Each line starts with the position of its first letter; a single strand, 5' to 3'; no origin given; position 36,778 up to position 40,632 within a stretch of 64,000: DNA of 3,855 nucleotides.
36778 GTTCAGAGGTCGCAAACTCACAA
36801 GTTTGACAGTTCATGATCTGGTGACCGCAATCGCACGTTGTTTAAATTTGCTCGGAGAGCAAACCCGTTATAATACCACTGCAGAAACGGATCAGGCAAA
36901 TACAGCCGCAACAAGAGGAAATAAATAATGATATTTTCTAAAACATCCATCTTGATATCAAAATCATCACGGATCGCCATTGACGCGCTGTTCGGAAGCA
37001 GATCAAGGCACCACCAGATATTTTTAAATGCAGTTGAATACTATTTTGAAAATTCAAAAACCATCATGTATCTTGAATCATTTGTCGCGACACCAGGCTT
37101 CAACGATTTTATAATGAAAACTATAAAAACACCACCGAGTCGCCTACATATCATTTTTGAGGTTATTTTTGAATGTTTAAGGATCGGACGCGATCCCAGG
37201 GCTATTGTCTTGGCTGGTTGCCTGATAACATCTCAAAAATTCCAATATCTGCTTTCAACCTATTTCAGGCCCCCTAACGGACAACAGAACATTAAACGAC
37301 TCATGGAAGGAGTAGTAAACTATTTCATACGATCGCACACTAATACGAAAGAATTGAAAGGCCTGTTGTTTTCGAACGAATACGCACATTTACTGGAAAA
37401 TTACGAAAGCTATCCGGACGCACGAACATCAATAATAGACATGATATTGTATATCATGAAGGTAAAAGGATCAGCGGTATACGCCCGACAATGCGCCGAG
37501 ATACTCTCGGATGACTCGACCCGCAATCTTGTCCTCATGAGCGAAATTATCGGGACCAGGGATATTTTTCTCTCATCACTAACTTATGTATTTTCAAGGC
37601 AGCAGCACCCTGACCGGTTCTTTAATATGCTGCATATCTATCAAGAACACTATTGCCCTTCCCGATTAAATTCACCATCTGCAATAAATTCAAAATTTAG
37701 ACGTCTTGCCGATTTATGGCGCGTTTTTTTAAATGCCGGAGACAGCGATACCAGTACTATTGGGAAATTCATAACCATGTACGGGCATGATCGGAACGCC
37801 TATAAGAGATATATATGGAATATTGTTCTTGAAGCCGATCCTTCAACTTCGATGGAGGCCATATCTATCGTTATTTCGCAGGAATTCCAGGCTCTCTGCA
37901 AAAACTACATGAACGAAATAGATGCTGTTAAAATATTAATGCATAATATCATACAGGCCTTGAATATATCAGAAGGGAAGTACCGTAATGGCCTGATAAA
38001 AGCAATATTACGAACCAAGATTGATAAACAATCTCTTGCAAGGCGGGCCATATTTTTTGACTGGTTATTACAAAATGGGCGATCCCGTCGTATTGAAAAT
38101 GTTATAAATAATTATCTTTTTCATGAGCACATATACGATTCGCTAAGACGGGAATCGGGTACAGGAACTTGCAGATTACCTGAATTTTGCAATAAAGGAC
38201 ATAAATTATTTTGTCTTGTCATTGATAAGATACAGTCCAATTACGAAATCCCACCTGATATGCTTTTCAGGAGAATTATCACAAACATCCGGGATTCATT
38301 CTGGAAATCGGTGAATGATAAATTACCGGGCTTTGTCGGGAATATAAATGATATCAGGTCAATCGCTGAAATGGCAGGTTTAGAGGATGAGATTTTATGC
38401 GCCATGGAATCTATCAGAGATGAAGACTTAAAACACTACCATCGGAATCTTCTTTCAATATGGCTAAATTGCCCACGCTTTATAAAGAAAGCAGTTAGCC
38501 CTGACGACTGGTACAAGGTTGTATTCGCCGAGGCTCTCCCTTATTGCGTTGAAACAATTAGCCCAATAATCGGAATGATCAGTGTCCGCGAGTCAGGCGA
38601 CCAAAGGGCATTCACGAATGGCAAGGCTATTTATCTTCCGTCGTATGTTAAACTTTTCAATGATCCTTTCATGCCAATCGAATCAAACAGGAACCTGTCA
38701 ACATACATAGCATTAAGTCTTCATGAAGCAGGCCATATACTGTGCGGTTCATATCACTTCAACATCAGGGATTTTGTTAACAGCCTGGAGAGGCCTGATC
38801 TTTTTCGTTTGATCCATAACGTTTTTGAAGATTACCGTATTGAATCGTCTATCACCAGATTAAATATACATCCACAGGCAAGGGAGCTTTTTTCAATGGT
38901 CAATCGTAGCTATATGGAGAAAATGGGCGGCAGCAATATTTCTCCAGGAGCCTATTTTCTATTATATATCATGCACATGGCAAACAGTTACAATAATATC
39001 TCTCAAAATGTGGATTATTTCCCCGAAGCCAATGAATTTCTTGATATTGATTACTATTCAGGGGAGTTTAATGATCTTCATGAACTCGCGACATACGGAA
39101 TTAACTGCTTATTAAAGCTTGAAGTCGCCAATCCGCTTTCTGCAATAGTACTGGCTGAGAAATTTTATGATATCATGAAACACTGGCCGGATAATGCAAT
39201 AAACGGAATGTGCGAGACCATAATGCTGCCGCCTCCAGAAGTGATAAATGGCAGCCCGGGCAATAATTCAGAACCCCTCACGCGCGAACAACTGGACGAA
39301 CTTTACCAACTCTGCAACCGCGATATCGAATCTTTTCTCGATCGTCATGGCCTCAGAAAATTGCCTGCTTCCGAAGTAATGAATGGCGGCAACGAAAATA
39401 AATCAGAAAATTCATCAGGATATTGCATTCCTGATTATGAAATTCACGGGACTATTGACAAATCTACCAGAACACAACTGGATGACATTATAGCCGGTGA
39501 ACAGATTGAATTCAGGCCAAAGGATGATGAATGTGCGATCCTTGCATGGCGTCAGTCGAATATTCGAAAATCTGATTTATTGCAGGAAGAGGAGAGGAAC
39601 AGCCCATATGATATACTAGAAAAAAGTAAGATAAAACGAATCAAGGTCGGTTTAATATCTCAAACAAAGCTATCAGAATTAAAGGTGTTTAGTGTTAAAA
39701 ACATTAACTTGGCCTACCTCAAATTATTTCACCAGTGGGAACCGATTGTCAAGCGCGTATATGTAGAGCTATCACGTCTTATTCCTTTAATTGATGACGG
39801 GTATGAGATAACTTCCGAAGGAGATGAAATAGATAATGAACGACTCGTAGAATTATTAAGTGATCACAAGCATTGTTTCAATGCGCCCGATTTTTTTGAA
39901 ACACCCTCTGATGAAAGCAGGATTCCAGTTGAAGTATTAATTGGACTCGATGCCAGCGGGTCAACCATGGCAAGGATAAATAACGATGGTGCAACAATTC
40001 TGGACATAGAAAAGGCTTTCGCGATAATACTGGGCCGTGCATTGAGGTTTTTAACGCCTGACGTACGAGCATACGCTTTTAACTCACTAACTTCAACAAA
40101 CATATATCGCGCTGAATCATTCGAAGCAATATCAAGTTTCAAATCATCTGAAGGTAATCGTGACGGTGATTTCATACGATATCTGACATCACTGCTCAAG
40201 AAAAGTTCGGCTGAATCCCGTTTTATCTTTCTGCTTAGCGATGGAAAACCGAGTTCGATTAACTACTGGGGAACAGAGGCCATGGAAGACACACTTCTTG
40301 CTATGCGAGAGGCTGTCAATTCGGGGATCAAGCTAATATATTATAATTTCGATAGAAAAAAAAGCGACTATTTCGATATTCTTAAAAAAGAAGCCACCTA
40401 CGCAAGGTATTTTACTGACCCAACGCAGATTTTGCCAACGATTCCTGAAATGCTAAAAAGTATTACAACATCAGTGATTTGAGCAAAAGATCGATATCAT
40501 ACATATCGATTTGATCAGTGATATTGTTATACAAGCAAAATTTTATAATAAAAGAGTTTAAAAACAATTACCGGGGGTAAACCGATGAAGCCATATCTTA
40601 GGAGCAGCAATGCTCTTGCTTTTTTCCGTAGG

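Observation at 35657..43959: MoxR AAA+ / metallopeptidase-vWA giant / 1124-aa orphan: candidate NTP-driven ternary conflict system next to the integrase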

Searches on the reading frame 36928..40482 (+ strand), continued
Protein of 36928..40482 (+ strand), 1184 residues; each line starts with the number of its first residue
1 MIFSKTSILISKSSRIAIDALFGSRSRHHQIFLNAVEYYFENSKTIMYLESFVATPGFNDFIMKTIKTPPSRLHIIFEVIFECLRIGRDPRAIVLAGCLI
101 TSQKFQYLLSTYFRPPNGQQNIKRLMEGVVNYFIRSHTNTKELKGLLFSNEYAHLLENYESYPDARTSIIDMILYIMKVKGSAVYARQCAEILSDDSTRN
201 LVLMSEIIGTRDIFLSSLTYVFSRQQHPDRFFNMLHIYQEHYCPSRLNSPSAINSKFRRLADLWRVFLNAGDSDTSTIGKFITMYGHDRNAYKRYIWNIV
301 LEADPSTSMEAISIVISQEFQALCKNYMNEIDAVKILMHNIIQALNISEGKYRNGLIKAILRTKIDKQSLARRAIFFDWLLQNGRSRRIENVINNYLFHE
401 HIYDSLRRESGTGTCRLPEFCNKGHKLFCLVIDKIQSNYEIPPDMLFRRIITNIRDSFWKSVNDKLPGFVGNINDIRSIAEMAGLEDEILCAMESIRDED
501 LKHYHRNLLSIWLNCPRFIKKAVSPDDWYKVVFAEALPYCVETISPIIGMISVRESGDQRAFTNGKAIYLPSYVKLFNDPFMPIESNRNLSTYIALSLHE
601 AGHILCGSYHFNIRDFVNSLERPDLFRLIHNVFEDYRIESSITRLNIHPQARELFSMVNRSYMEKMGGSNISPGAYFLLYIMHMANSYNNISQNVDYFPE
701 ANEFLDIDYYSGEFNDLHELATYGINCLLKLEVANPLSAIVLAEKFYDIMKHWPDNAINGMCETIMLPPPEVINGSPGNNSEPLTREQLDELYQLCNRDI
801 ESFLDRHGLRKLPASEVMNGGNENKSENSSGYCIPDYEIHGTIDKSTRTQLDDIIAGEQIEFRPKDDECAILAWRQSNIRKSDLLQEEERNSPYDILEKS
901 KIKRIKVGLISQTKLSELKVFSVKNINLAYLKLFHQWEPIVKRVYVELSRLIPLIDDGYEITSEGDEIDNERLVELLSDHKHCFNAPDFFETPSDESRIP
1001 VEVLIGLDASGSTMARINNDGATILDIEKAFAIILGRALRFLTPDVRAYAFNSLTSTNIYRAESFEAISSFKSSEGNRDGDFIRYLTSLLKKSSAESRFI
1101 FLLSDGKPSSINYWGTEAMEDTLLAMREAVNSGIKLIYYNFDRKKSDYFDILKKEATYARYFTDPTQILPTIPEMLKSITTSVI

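Call 86: find_encoding_contigs(protein=P0005, flank=8000, max_places=3)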
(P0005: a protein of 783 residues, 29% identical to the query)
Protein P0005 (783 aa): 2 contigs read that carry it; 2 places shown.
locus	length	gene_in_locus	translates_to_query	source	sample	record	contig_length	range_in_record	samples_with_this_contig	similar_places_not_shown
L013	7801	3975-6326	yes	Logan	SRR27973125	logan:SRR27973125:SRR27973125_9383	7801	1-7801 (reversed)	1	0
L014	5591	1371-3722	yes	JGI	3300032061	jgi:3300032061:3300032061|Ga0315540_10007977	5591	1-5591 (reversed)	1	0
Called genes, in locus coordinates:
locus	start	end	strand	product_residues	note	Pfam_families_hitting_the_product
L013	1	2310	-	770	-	?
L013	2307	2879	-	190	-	PF13489:Methyltransf_23, PF05175:MTS (weak), PF03848:TehB, PF13847:Methyltransf_31, PF08241:Methyltransf_11, PF08242:Methyltransf_12 (weak), PF13649:Methyltransf_25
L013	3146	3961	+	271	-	PF07728:AAA_5, PF08406:CbbQ_C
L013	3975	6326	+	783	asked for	PF00092:VWA (weak)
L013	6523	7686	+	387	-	PF07690:MFS_1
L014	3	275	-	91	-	?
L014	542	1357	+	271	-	PF07728:AAA_5, PF08406:CbbQ_C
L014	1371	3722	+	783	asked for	PF00092:VWA (weak)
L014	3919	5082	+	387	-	PF07690:MFS_1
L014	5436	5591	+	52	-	?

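Call 98: search_protein_families(library=ncbifam, proteins=[window:36928-40479:+, P0003, L001:7337-9019:+], max_evalue=0.1)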
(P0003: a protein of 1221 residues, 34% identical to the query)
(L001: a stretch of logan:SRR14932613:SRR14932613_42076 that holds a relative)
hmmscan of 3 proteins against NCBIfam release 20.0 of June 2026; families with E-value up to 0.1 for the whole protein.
window:36928-40479:+ (1184 aa): 0 families

P0003 (1221 aa): 0 families

L001:7337-9019:+ (561 aa): 1 family
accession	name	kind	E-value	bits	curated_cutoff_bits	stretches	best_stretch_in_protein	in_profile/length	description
NF010248.0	PRK13695.1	equivalog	0.0013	18.5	156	1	179-232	4-60/180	NTPase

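Call 101: get_annotated_region(hit=H1, flank=4000)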
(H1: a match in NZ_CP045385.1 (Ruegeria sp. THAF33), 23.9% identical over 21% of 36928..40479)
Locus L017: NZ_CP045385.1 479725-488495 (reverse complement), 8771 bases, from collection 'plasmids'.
description: Ruegeria sp. THAF33 plasmid pTHAF33_a, complete sequence
organism: Ruegeria sp. THAF33 (NCBI taxid 2587853)
taxonomy: Bacteria; Pseudomonadota; Alphaproteobacteria; Rhodobacterales; Roseobacteraceae; Ruegeria; Ruegeria sp. THAF33
host: -; source: pure culture,Surface of a polyethylene microplastic particle present in tank 6 of a marine aquarium ...; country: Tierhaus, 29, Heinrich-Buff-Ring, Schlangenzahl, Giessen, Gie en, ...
typing (MOB-suite, as given by PLSDB): non-mobilizable
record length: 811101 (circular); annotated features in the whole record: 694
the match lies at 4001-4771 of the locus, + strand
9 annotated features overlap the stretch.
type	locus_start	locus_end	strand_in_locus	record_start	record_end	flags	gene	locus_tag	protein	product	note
CDS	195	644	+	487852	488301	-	-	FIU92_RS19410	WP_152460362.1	cytochrome c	-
CDS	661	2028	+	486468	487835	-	-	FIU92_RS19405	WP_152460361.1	cbb3-type cytochrome c oxidase subunit I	GO:0009060 - aerobic respiration [Evidence IEA]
CDS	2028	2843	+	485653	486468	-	-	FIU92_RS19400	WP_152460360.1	CbbQ/NirQ/NorQ/GpvN family protein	-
CDS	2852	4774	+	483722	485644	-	-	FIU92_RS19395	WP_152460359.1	VWA domain-containing protein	-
CDS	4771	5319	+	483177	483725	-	-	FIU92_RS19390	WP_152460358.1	cytochrome c oxidase subunit 3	-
CDS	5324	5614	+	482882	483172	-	-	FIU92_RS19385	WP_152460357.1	cytochrome C oxidase subunit IV family protein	-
CDS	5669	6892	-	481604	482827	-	hemA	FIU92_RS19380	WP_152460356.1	5-aminolevulinate synthase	GO:0006783 - heme biosynthetic process [Evidence IEA]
CDS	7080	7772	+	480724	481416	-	-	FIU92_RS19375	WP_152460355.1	Crp/Fnr family transcriptional regulator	GO:0006355 - regulation of DNA-templated transcription [Evidence IEA]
CDS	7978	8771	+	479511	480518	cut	-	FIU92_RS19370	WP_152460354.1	D-cysteine desulfhydrase family protein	-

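Call 102: get_annotated_region(hit=H2, flank=4000)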
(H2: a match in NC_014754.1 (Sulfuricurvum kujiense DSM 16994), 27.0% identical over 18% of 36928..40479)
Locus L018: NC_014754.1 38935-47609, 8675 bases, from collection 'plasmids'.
description: Sulfuricurvum kujiense DSM 16994 plasmid pSULKU01, complete sequence
organism: Sulfuricurvum kujiense DSM 16994 (NCBI taxid 709032)
taxonomy: Bacteria; Campylobacterota; Epsilonproteobacteria; Campylobacterales; Sulfurimonadaceae; Sulfuricurvum; Sulfuricurvum kujiense; Sulfuricurvum kujiense DSM 16994
host: -; source: drain water from underground crude oil storage cavity; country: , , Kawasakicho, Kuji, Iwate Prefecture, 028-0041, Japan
typing (MOB-suite, as given by PLSDB): non-mobilizable; replicon rep_cluster_36
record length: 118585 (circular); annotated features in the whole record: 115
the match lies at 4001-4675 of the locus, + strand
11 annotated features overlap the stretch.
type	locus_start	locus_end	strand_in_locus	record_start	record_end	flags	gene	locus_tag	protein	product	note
CDS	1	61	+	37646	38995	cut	qatC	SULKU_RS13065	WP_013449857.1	Qat anti-phage system QueC-like protein QatC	GO:0051607 - defense response to virus [Evidence IEA]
CDS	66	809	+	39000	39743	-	qatD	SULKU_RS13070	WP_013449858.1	Qat anti-phage system TatD family nuclease QatD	GO:0051607 - defense response to virus [Evidence IEA]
CDS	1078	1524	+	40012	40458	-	-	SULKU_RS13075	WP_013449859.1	cytochrome c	-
CDS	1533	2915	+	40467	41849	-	-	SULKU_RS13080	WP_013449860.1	cbb3-type cytochrome c oxidase subunit I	GO:0009060 - aerobic respiration [Evidence IEA]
CDS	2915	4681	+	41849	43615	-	-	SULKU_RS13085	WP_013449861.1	VWA domain-containing protein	-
CDS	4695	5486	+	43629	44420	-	-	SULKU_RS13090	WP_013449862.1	CbbQ/NirQ/NorQ/GpvN family protein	-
CDS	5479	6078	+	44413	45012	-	-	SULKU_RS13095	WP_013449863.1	cytochrome c oxidase subunit 3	-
CDS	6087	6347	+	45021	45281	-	-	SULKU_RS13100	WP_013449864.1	cytochrome C oxidase subunit IV family protein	-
CDS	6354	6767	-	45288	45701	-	-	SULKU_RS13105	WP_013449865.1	Rrf2 family transcriptional regulator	-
CDS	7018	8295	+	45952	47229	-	-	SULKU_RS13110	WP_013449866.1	TolC family protein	GO:0055085 - transmembrane transport [Evidence IEA]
CDS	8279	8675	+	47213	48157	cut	-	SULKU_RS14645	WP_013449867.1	efflux RND transporter periplasmic adaptor subunit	GO:0006810 - transport [Evidence IEA]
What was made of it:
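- On NorD/CbbO-type vWA adaptor: Compare the canonical norCBQD loci L017 and L018 (calls 101, 102).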

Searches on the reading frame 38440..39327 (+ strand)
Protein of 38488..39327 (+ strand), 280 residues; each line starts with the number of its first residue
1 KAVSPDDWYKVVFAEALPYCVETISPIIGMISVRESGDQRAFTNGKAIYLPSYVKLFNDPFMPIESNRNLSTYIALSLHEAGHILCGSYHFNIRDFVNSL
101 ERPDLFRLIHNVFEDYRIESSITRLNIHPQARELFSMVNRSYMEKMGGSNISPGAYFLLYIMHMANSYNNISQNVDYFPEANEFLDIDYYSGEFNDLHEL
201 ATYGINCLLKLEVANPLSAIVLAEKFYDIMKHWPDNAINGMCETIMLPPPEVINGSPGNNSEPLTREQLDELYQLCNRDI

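Call 35: search_protein_families(library=pfam, proteins=[window:38488-39327:+], max_evalue=5)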
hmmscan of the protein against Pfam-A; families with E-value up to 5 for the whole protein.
seq(280 aa): 1 family
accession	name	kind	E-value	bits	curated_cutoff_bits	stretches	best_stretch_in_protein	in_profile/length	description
PF21379.2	Gp6-like_1st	-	0.37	11.1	27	1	169-205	3-40/74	Baseplate wedge protein gp6-like, helical domain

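Call 82: predict_structure(alignment_id=A7)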
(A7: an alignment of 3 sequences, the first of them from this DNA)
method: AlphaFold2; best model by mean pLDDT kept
length: 286 residues; sequences in the alignment: 3
mean_pLDDT: 41.5   pTM: 0.41
mean pLDDT of the five models: 41.5, 37.1, 37.0, 36.7, 35.7
residues with pLDDT >= 90: 0; 70-90: 2; 50-70: 73; < 50: 211
segments of 3 or more residues with pLDDT < 50: 1-111, 134-169, 183-199, 227-233, 252-286
pLDDT, mean of each block of 10 residues (from residue 1): 32 32 32 32 27 34 32 29 33 35 38 59 57 42 34 34 40 57 44 46 52 65 54 53 66 41 31 37 38
secondary structure, 60 per line:
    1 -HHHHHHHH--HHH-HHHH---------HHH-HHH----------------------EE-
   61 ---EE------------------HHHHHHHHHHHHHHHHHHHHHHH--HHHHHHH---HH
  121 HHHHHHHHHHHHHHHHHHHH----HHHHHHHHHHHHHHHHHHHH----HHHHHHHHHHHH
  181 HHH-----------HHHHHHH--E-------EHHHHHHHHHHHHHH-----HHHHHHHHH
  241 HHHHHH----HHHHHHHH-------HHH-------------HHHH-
elements in order: H2-9 H16-19 H84-106 H109-115 H119-140 H145-164 H169-183 H195-201 H213-226 H232-246 H251-258 H282-285
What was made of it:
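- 38500..38907 (+): CbbO-like adaptor module inside the giant (aa ~525-660). It contains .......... (38611-38640), HEAGH (38722-38736) and EDYRIE (38827-38844). It is a putative Zn site, unproven. The AF2 model was unusable, pLDDT 41.5 (call 82).
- On Zn metallopeptidase (HExxH zincin): The AF2 model had pLDDT 41.5 and was unusable (call 82).
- Tried and rejected: (2) Structure prediction of the HExxH module from a 3-sequence alignment gave pLDDT 41.5 (call 82).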

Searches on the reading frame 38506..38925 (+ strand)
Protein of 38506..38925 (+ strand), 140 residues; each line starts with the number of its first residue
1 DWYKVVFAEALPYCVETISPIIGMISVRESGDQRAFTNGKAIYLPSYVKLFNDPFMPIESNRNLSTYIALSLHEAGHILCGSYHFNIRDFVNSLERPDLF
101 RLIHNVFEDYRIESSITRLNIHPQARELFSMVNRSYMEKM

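Call 116: search_solved_structures(query=A11, max_evalue=10, show_alignments=3)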
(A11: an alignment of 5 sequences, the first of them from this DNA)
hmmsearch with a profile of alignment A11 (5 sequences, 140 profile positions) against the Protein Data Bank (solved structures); distinct sequences matched with E-value up to 10: 6.
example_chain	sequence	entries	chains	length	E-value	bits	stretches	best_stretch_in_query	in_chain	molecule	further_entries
6ist_A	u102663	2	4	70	0.12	15.4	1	36-68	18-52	Lysin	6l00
5gpe_A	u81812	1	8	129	0.17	14.9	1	56-136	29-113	Transcriptional regulator, MerR-family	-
2f9z_A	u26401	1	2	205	0.76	12.8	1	63-114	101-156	chemotaxis protein CheC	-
1xkr_A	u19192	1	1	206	0.76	12.8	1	63-114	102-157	chemotaxis protein CheC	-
6ist_C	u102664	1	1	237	1.1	12.3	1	37-68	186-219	Lysin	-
8ftu_A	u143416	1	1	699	1.4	12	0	67-107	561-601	Protein transport protein SEC39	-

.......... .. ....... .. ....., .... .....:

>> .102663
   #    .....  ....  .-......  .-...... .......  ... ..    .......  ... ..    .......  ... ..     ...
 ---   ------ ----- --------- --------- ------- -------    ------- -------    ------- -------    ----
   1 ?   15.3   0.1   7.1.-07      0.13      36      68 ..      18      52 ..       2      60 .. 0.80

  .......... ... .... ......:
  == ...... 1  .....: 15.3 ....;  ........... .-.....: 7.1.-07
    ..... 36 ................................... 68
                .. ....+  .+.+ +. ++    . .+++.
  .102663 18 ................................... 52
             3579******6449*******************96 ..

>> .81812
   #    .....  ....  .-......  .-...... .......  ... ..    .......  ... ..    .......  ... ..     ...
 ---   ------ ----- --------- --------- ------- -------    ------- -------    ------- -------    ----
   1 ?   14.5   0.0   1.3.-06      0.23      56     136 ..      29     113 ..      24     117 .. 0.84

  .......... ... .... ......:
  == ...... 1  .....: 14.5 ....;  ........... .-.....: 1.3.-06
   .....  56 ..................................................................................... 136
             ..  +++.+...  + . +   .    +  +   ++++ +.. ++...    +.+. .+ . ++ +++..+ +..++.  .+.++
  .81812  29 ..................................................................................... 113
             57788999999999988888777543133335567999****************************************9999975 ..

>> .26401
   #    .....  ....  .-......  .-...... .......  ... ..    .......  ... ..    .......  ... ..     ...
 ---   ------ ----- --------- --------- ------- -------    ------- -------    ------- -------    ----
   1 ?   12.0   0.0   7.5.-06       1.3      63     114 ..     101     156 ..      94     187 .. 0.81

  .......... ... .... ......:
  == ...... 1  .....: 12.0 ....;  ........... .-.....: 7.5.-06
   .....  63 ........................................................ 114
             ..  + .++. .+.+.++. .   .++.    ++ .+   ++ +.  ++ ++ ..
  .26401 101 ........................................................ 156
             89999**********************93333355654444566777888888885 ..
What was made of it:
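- The HExxH module has no support from Pfam, PDB or structure prediction (calls 35, 82, 116).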

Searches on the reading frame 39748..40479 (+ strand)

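Call 35: search_protein_families(library=pfam, proteins=[window:39748-40479:+], max_evalue=5)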
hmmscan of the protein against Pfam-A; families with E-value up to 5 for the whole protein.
seq(244 aa): 1 family
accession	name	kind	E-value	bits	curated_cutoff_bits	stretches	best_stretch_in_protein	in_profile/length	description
PF00092.34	VWA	-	0.0021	18.7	23.8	1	121-223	61-161/174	von Willebrand factor type A domain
